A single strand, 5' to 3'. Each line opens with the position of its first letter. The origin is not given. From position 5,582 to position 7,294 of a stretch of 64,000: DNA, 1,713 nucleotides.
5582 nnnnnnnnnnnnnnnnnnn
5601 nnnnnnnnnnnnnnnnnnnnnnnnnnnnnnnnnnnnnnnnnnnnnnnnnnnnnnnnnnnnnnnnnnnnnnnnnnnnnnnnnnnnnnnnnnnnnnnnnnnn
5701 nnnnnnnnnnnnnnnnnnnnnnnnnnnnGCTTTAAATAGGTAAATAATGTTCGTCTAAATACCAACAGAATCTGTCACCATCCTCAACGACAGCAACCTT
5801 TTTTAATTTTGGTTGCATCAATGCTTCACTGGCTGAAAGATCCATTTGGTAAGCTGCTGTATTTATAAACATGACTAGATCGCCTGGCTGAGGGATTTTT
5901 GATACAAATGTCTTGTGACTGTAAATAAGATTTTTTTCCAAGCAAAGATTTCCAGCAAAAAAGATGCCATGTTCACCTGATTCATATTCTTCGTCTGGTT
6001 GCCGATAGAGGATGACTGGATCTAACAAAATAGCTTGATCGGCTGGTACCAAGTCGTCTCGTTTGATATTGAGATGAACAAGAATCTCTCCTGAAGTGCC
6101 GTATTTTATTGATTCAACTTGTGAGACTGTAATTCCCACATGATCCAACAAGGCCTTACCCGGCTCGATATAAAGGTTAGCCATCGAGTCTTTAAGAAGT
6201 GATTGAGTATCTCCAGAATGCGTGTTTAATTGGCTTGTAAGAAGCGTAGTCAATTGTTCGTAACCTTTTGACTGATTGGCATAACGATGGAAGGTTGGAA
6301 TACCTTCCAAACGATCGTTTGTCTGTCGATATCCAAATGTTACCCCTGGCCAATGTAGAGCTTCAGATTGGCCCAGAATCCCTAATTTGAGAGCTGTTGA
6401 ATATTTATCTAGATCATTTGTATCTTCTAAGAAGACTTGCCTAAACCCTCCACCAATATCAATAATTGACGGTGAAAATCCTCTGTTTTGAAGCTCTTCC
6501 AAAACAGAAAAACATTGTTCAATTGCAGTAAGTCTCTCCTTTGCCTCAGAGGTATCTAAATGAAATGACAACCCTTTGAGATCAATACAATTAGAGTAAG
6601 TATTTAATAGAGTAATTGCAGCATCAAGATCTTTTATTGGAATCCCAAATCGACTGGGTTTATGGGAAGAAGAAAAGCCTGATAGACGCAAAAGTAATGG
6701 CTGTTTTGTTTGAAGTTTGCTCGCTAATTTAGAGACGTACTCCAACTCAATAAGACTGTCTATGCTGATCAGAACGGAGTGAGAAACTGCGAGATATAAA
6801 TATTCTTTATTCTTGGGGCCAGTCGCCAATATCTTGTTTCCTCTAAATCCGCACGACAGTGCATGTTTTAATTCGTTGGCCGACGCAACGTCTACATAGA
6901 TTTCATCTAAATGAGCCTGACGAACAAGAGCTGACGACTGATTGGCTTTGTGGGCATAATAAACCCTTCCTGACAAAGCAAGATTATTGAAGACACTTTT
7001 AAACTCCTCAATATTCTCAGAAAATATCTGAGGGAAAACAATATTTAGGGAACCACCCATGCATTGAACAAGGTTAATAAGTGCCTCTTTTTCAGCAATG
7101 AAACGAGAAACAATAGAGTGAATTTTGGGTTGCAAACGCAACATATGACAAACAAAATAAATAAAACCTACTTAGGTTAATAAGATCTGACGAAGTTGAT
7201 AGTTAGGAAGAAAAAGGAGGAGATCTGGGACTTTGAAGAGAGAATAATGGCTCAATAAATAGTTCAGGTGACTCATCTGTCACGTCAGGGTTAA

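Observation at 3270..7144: Tight three-gene PLP operon: Orn/DAP-type decarboxylase, CysK-family::rhodanese fusion, cysteine desulfurase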

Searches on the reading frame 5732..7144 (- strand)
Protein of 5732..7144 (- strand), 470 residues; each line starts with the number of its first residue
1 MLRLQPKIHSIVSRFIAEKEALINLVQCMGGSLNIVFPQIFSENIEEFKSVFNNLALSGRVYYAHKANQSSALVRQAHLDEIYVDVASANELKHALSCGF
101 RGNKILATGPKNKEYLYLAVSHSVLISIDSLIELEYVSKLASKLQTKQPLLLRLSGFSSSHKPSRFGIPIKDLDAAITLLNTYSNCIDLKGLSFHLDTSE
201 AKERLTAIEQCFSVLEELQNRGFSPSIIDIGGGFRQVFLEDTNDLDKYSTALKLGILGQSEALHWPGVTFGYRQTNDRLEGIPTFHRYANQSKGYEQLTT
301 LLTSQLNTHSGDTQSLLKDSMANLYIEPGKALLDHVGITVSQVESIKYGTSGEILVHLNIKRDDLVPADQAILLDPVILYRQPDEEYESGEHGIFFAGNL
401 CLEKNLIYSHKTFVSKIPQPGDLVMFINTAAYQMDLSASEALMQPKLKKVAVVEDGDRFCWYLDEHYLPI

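Call 3: search_protein_families(library=pfam, proteins=[window:5732-7144:-], max_evalue=0.01)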
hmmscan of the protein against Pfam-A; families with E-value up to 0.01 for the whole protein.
window:5732-7144:- (470 aa): 2 families
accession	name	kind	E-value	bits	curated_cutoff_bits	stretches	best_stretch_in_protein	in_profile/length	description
PF02784.22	Orn_Arg_deC_N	-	2.9e-24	86.2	23.4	1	47-244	7-211/247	Pyridoxal-dependent decarboxylase, pyridoxal binding domain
PF01168.26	Ala_racemase_N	-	2.5e-07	31.1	24.1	1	43-227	8-190/220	Alanine racemase, N-terminal domain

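Call 4: search_protein_families(library=ncbifam, proteins=[window:5732-7144:-], max_evalue=0.01)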
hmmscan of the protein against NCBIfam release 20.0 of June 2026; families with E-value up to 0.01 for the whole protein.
window:5732-7144:- (470 aa): 7 families
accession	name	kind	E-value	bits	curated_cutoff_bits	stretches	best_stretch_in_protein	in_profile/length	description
TIGR01048.1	lysA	equivalog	6.8e-30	103.9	297.9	2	14-251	8-255/417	diaminopimelate decarboxylase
TIGR03099.1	dCO2ase_PEP1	hypoth_equivalog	1.1e-20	74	478.45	1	52-253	43-254/398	pyridoxal-dependent decarboxylase, exosortase A system-associated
NF052544.1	OrLyDeCDokD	equivalog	1e-14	54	700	1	39-162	50-176/461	ornithine/lysine decarboxylase DokD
TIGR01273.1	speA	equivalog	1.1e-09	37.3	624.1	1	35-234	61-285/624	arginine decarboxylase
NF003763.0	PRK05354.1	equivalog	4.4e-08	32.1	369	1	35-234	68-293/636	biosynthetic arginine decarboxylase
NF041039.1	FslC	exception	1.2e-07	30.9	500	1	61-237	58-244/418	rhizoferrin biosystnesis N-citrylornithine decarboxylase FslC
NF006515.0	PRK08961.1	equivalog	1.2e-06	26.8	802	1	54-246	522-718/861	bifunctional aspartate kinase/diaminopimelate decarboxylase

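Call 6: search_solved_structures(query=window:5732-7144:-, max_evalue=0.001, show_alignments=2)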
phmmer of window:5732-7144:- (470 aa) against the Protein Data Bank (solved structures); distinct sequences matched with E-value up to 0.001: 43.
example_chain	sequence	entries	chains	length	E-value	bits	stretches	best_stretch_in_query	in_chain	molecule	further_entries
2p3e_A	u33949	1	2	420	1e-12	51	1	18-235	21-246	Diaminopimelate decarboxylase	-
6n2a_A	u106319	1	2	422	1.1e-10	44.3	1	38-234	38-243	Diaminopimelate decarboxylase 1, chloroplastic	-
4xg1_A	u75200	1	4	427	9.5e-10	41.2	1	60-259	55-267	Diaminopimelate decarboxylase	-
6n2f_A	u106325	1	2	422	1.4e-09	40.7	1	38-234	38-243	Diaminopimelate decarboxylase 2, chloroplastic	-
5x7m_A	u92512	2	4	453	5.1e-09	38.8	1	46-239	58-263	Diaminopimelate decarboxylase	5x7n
3n2b_A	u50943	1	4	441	1.1e-08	37.7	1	61-242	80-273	Diaminopimelate decarboxylase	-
4aib_A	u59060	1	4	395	1.8e-08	37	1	56-238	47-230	ORNITHINE DECARBOXYLASE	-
2plj_A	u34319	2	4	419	2.8e-08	36.4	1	8-253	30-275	lysine/ornithine decarboxylase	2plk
3vab_A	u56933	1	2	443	4.9e-08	35.6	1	43-234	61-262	Diaminopimelate decarboxylase 1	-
2j66_A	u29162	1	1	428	4.4e-07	32.4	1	60-240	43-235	BTRK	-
7ru7_A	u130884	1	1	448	5.3e-07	32.2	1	60-240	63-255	L-glutamyl-[BtrI acyl-carrier protein] decarboxylase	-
7u6p_A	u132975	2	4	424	1.2e-06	31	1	62-235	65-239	Ornithine decarboxylase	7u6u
6knh_A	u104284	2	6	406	1.6e-06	30.6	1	51-240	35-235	Probable diaminopimelate decarboxylase protein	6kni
9b8m_A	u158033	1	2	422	2.2e-06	30.1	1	62-235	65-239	Ornithine decarboxylase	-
4zgy_A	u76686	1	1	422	2.2e-06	30.1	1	62-235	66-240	Ornithine decarboxylase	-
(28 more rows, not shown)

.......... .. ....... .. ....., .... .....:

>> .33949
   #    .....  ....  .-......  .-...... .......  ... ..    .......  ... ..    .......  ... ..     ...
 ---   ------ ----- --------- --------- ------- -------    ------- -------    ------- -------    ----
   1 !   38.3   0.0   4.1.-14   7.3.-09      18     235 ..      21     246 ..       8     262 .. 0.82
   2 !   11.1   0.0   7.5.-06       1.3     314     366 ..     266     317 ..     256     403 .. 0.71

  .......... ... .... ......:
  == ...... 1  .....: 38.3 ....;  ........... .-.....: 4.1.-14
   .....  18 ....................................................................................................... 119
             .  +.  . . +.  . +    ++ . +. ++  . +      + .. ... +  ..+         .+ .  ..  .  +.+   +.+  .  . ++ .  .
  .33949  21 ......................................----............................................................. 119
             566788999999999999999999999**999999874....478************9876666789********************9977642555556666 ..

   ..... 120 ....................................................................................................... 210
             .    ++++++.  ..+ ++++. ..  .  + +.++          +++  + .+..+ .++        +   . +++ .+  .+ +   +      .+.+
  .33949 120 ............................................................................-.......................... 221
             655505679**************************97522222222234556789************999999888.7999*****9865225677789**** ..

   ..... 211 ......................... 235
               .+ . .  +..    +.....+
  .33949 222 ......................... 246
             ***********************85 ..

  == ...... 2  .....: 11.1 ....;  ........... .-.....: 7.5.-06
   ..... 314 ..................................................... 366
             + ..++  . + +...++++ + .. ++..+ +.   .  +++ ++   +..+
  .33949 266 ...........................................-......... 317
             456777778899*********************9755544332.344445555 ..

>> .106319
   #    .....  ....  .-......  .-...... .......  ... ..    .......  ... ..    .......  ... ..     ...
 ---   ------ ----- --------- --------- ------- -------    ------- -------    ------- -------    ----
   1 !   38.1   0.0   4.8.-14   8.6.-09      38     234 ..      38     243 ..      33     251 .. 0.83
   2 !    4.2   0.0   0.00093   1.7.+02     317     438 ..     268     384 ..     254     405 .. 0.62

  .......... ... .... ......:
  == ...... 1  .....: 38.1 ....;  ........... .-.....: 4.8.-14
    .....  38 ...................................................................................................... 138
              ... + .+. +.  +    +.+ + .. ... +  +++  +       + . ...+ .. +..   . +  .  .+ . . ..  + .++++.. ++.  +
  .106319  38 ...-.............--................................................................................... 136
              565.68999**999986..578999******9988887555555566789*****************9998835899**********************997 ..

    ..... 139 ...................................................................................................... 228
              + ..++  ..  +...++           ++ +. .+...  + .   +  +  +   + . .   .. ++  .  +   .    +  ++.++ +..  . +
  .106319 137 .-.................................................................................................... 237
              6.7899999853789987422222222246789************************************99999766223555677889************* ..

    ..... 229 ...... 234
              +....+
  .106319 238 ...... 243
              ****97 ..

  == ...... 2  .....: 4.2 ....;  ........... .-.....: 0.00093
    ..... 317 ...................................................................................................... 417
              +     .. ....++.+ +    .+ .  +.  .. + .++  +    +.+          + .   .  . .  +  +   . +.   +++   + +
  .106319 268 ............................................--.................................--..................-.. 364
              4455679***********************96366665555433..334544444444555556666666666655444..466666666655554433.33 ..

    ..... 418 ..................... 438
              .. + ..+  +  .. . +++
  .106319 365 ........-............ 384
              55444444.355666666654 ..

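Call 17: find_homologous_proteins(query=window:5732-7144:-, max_evalue=0.00001)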
Query window:5732-7144:- (470 aa): 300 proteins with E <= 0.00001 among 8000 candidates; the best 120 are listed.
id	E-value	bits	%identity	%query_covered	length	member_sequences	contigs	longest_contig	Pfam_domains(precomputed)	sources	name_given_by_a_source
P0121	0.0e+0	1052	100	100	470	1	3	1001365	PF02784.23,PF01168.27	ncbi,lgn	-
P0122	9.9e-154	531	51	99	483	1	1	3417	PF02784.23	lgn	-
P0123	9.2e-139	481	46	100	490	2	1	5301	PF02784.23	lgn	-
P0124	5.1e-135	469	46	99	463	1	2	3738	PF02784.23,PF01168.27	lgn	-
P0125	9.3e-132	458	45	100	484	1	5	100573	PF02784.23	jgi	jgi:diaminopimelate decarboxylase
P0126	1.9e-127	444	43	99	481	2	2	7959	PF02784.23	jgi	jgi:diaminopimelate decarboxylase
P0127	1.5e-126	441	47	94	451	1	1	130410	PF02784.23,PF01168.27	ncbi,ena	-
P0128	2.1e-125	437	44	100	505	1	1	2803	PF02784.23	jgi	-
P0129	4.5e-125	436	44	99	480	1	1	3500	PF02784.23,PF01168.27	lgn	-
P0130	1.5e-124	434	45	100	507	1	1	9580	PF02784.23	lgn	-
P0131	3.5e-124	433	44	100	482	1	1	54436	PF02784.23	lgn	-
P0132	1.4e-122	428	42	100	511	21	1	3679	PF02784.23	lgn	-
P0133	3.6e-122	427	44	99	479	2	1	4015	PF02784.23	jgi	jgi:diaminopimelate decarboxylase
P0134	1.1e-121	425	43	100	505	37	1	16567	PF02784.23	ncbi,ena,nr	ncbi:MAG TPA: hypothetical protein PL112_07930 [Candidatus Obscuribacter sp.]|nr:hypothetical protei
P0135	1.2e-121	425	45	100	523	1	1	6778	PF02784.23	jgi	jgi:diaminopimelate decarboxylase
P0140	2.1e-119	418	41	100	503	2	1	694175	PF02784.23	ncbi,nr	ncbi:MAG: Y4yA family PLP-dependent enzyme [Candidatus Obscuribacterales bacterium]|nr:Y4yA family P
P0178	1.1e-114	402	42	100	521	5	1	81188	PF02784.23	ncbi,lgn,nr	ncbi:MAG: Y4yA family PLP-dependent enzyme [Cyanobacteria bacterium SZAS LIN-3]|nr:Y4yA family PLP-d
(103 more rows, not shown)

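Call 55: search_protein_representatives(protein=window:5732-7144:-)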
Query: 470 residues. Proteins with E-value up to 0.001 (for the whole library): 2654; up to 1e-10: 699; up to 1e-30: 320. The best 150 are listed.
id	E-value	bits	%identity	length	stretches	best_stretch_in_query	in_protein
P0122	3.2e-154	530.6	51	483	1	1-467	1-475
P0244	5.8e-121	421.0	44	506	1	2-467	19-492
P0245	1.3e-116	406.6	45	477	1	1-469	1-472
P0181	9.0e-115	400.6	42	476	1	1-467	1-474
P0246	6.5e-113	394.4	44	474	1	1-470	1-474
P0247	2.7e-110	385.8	40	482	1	1-469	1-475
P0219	3.2e-110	385.6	42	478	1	2-464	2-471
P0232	1.7e-108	379.9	41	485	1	2-469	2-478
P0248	2.6e-107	376.0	41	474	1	2-467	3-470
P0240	5.6e-107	374.9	43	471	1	3-452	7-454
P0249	1.1e-105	370.6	38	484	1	1-469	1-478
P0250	4.4e-105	368.6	40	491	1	4-468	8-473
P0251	1.6e-102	360.2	39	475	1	1-469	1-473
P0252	8.8e-99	347.9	40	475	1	1-468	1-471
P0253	2.0e-98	346.7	39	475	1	1-467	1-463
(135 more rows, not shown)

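Call 71: find_related_loci(query=A3, collection=metagenome_contigs, flank=8000)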
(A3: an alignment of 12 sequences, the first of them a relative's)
Query A3 (470 aa) in metagenome_contigs; peptide patterns used: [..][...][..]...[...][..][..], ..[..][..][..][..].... (x = any residue, [..] = any of these).
259 stretches matched a pattern; 110 encode a relative of the query (tblastn E <= 1e-3); the best 80 are kept; 80 distinct loci.
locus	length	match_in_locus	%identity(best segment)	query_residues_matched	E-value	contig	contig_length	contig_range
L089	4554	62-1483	41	5-469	9e-126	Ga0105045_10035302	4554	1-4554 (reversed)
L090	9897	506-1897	42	3-469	2e-118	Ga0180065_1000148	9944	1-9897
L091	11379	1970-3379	40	1-469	1e-112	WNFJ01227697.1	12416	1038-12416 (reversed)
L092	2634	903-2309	40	2-469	4e-116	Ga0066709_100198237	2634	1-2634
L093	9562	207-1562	40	2-452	2e-107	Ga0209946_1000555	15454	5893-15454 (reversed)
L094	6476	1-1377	40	14-469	4e-106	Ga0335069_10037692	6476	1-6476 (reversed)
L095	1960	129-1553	37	1-469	3e-111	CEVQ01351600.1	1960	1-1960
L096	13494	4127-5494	38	2-456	3e-98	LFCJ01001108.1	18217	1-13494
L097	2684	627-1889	37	1-469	3e-100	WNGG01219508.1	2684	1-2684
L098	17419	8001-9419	35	1-468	9e-86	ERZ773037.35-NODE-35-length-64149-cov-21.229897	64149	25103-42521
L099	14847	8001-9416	35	2-468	6e-85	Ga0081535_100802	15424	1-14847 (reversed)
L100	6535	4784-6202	34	1-468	8e-85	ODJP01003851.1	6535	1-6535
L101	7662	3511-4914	37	2-470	9e-85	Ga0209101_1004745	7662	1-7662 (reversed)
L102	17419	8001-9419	35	1-468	3e-84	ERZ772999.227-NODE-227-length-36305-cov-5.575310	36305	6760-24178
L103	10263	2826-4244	35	1-468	2e-84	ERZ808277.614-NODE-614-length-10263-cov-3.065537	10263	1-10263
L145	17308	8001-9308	28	1-435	5e-49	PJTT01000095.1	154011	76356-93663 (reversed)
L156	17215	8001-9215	29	31-435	5e-41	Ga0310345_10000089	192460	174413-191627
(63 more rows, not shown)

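Call 75: search_protein_families(library=pfam, proteins=[L145:3419-4414:+, L145:5162-6136:+, L145:6140-7996:+, L145:7905-9395:+, L145:10122-12077:+, L145:12207-14198:-, L156:4848-6125:+, L156:6122-7843:+, L156:10041-11234:+, L156:11697-13115:+], max_evalue=0.001)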
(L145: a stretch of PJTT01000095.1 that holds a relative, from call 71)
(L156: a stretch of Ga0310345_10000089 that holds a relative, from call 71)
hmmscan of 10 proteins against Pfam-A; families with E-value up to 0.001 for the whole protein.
L145:3419-4414:+ (331 aa): 8 families
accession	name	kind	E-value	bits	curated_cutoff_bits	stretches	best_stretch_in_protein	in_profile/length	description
PF07992.20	Pyr_redox_2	-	3.3e-48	165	26.1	1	11-303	2-291/291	Pyridine nucleotide-disulphide oxidoreductase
PF13738.12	Pyr_redox_3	-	1.2e-19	71.1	30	1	94-286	108-305/305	Pyridine nucleotide-disulphide oxidoreductase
PF00070.33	Pyr_redox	-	6.4e-14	52.7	22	1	155-226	2-79/82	Pyridine nucleotide-disulphide oxidoreductase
PF00890.30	FAD_binding_2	-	2.1e-06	27.6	20.4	0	13-36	3-26/414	FAD binding domain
PF12831.13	FAD_oxidored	-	0.00016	21.5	27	0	13-50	3-41/416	FAD dependent oxidoreductase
PF03486.20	HI0933_like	-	0.00024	21.1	50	0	11-34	2-25/244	HI0933-like protein Rossmann domain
PF01134.28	GIDA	-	0.00033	20.3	22.1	0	12-48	2-29/391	Glucose inhibited division protein A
PF01266.30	DAO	-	0.0007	19.6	27.9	0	69-126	152-208/353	FAD dependent oxidoreductase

L145:5162-6136:+ (324 aa): 1 family
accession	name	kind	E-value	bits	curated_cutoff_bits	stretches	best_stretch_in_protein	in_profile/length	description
PF00291.31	PALP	-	7e-58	196.7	35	1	15-301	3-295/295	Pyridoxal-phosphate dependent enzyme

L145:6140-7996:+ (618 aa): 1 family
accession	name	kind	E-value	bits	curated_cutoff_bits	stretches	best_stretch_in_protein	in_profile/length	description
PF13454.12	NAD_binding_9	-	1.5e-23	83.9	21.8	1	43-206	2-154/155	FAD-NAD(P)-binding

L145:7905-9395:+ (496 aa): 2 families
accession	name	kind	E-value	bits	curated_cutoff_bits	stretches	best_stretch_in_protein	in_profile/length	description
PF02784.22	Orn_Arg_deC_N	-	8.8e-25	87.9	23.4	1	78-278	10-211/247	Pyridoxal-dependent decarboxylase, pyridoxal binding domain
PF01168.26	Ala_racemase_N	-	5.6e-10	39.7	24.1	1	73-261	7-190/220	Alanine racemase, N-terminal domain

L145:10122-12077:+ (651 aa): 3 families
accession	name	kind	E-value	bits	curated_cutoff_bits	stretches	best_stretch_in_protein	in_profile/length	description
PF00245.25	Alk_phosphatase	-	2.4e-42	145.8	24.4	1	314-593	2-320/423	Alkaline phosphatase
PF13653.12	GDPD_2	-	6.6e-07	30.1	27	1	248-278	1-30/30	Glycerophosphoryl diester phosphodiesterase family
PF01676.23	Metalloenzyme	-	7.6e-07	29.3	24.3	1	536-630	149-227/252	Metalloenzyme superfamily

L145:12207-14198:- (663 aa): 3 families
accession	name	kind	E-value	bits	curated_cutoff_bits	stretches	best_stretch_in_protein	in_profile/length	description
PF13515.12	FUSC_2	-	6.4e-22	78.5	25.6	1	407-528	4-125/126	Fusaric acid resistance protein-like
PF12805.13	FUSC-like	-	6.5e-20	71.8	22.1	1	82-293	11-227/284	FUSC-like inner membrane protein yccS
PF04632.18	FUSC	-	1.4e-06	27.7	30.9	1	414-632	23-244/660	Fusaric acid resistance protein family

L156:4848-6125:+ (425 aa): 1 family
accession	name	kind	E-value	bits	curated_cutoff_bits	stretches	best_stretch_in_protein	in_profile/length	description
PF00291.31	PALP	-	3.9e-61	207.4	35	1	96-381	2-294/295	Pyridoxal-phosphate dependent enzyme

L156:6122-7843:+ (573 aa): 1 family
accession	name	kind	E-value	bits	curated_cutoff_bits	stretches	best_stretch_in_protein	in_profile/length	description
PF13454.12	NAD_binding_9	-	5.7e-31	108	21.8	1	27-188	1-154/155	FAD-NAD(P)-binding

L156:10041-11234:+ (397 aa): 2 families
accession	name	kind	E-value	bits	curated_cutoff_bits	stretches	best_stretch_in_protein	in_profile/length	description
PF07596.16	SBP_bac_10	-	2.8e-56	192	23.3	1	105-377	1-265/268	Protein of unknown function (DUF1559)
PF07963.17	N_methyl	-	4.5e-08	32.8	21.2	1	77-101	3-27/27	Prokaryotic N-terminal methylation motif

L156:11697-13115:+ (472 aa): 0 families

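Call 81: predict_structure(alignment_id=A2)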
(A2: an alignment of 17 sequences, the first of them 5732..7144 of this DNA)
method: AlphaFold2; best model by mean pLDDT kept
length: 470 residues; sequences in the alignment: 17
mean_pLDDT: 89.1   pTM: 0.89
mean pLDDT of the five models: 89.1, 87.6, 87.2, 87.1, 86.4
residues with pLDDT >= 90: 286; 70-90: 160; 50-70: 21; < 50: 3
segments of 3 or more residues with pLDDT < 50: none
pLDDT, mean of each block of 10 residues (from residue 1): 89 93 90 93 97 96 85 95 95 94 94 96 97 97 96 86 80 95 95 87 91 94 95 88 88 89 81 86 77 91 90 92 93 92 91 88 77 87 84 87 73 91 92 67 71 92 91
secondary structure, 60 per line:
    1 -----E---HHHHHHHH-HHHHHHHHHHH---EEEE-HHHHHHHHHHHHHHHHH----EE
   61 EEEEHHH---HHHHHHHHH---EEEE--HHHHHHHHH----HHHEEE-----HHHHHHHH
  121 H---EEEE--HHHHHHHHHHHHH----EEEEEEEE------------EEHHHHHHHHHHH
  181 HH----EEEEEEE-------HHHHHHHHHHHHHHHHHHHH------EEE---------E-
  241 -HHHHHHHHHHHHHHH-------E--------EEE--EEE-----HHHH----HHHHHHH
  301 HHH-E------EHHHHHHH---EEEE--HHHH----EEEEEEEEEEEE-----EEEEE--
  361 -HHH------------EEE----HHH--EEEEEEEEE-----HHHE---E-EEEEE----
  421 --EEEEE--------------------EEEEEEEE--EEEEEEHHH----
elements in order: H10-17 H19-29 E33-36 H38-54 E59-64 H71-79 E83-86 H89-97 E105-107 H113-121 E125-128 H131-143 E148-155 H170-182 E187-193 H201-220 E227-229 H242-256 E273-275 E278-280 H286-289 H294-303 H313-319 E323-326 H329-332 E337-348 E354-358 E377-379 E389-397 E412-416 E423-427 E448-455 E458-463
